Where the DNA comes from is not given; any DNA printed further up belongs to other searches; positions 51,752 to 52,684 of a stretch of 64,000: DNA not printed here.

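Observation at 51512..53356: Accessory three-gene module (wHTH + AbiEii-like NTase + M54-like metallopeptidase lipoprotein) inserted between yggS and divIVA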

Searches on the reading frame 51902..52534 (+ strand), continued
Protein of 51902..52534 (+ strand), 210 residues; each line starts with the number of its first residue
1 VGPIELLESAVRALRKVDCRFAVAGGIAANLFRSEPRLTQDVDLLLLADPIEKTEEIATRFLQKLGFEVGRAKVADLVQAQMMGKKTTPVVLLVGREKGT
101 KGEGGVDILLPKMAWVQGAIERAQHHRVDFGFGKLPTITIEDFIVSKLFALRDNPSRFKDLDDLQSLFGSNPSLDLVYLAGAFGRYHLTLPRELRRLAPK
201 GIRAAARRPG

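Call 50: find_encoding_contigs(protein=P0005, flank=4000, max_places=3)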
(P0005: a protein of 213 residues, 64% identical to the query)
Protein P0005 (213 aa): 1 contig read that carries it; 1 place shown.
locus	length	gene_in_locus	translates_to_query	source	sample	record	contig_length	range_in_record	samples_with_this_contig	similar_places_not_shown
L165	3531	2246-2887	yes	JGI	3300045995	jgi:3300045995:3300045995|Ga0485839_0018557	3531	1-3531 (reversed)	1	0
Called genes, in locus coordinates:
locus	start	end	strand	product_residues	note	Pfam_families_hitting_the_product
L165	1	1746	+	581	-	?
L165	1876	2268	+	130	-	-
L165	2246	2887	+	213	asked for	PF08843:AbiEii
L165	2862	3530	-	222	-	PF24391:HD-CE (faint), PF13487:HD_5, PF01966:HD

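Call 53: find_encoding_contigs(protein=P0024, flank=4000, max_places=2)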
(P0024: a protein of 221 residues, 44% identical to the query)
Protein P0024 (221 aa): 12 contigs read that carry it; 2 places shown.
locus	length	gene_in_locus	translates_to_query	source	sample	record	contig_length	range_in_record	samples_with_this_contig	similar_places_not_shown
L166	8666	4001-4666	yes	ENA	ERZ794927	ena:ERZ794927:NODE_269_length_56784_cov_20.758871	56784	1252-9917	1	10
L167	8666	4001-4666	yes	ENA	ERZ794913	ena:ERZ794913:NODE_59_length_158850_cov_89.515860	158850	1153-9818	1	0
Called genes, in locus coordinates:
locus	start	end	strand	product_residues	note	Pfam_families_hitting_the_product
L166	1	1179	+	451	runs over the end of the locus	-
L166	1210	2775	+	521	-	PF08240:ADH_N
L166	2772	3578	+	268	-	PF00106:adh_short, PF08659:KR, PF23441:SDR, PF13561:adh_short_C2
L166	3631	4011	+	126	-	-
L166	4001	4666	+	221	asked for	PF08843:AbiEii (weak)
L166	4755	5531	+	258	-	PF01022:HTH_5 (faint), PF08220:HTH_DeoR, PF00455:DeoRC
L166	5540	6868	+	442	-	PF00364:Biotin_lipoyl, PF25997:BSH_YhbJ (weak), PF02817:E3_binding, PF00198:2-oxoacid_dh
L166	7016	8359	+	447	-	PF00890:FAD_binding_2 (faint), PF03486:HI0933_like (faint), PF07992:Pyr_redox_2, PF12831:FAD_oxidored (weak), PF13450:NAD_binding_8 (faint), PF13738:Pyr_redox_3, PF00070:Pyr_redox, PF02852:Pyr_redox_dim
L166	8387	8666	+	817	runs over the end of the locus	PF00676:E1_dh, PF02779:Transket_pyr, PF02780:Transketolase_C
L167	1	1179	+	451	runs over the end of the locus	-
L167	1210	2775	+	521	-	PF08240:ADH_N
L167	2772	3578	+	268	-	PF00106:adh_short, PF08659:KR, PF23441:SDR, PF13561:adh_short_C2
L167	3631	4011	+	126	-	-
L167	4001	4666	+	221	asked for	PF08843:AbiEii (weak)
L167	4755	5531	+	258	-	PF01022:HTH_5 (faint), PF08220:HTH_DeoR, PF00455:DeoRC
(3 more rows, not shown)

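Call 54: find_encoding_contigs(protein=P0084, flank=4000, max_places=2)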
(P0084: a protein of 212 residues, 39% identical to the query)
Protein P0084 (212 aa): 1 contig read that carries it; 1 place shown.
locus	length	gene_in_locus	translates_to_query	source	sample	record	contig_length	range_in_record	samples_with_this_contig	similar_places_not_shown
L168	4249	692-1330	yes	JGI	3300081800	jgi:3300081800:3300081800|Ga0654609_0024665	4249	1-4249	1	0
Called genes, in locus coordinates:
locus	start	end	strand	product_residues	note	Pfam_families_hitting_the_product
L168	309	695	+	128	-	-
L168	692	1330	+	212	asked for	PF08843:AbiEii (faint)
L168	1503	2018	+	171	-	-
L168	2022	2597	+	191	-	-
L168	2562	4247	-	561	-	?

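Call 80: search_dna_similar(query=window:51902-52534:+, collection=plasmids, mode=protein, max_rows=10)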
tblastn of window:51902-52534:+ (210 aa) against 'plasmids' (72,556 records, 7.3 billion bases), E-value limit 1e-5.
No match.

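Call 81: search_dna_similar(query=window:51902-52534:+, collection=phages, mode=protein, max_rows=10)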
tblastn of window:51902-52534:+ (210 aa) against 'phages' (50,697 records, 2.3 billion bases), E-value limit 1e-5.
No match.

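Call 82: find_encoding_contigs(protein=P0110, flank=3000, max_places=2)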
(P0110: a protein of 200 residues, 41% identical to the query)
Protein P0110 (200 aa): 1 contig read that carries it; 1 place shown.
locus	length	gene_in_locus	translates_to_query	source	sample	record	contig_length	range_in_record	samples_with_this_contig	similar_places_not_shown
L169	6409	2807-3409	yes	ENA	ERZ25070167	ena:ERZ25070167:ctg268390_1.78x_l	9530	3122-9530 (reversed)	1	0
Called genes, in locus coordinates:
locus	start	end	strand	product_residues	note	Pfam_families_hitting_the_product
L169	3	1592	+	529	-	?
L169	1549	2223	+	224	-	PF00908:dTDP_sugar_isom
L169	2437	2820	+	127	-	-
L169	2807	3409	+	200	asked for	-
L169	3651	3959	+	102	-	-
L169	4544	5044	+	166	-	-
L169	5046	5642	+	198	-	PF13580:SIS_2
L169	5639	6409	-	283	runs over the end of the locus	PF08501:Shikimate_dh_N, PF01488:Shikimate_DH, PF18317:SDH_C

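Call 83: find_encoding_contigs(protein=P0010, flank=3000, max_places=2)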
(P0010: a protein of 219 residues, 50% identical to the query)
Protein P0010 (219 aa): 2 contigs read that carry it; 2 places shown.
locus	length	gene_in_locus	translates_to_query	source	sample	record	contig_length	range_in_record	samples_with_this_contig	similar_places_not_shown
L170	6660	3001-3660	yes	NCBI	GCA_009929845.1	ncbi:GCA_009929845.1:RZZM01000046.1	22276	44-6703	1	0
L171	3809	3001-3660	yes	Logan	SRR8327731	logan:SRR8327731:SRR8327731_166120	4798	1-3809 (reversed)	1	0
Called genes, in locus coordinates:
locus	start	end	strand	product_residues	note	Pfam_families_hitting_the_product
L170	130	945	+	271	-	PF02535:Zip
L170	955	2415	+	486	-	-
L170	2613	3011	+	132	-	-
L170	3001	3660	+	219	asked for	-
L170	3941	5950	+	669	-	PF00270:DEAD (weak), PF13307:Helicase_C_2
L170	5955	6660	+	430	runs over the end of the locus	PF01136:Peptidase_U32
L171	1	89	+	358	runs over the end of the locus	?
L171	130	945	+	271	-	PF02535:Zip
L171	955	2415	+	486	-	-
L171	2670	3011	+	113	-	-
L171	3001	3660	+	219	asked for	-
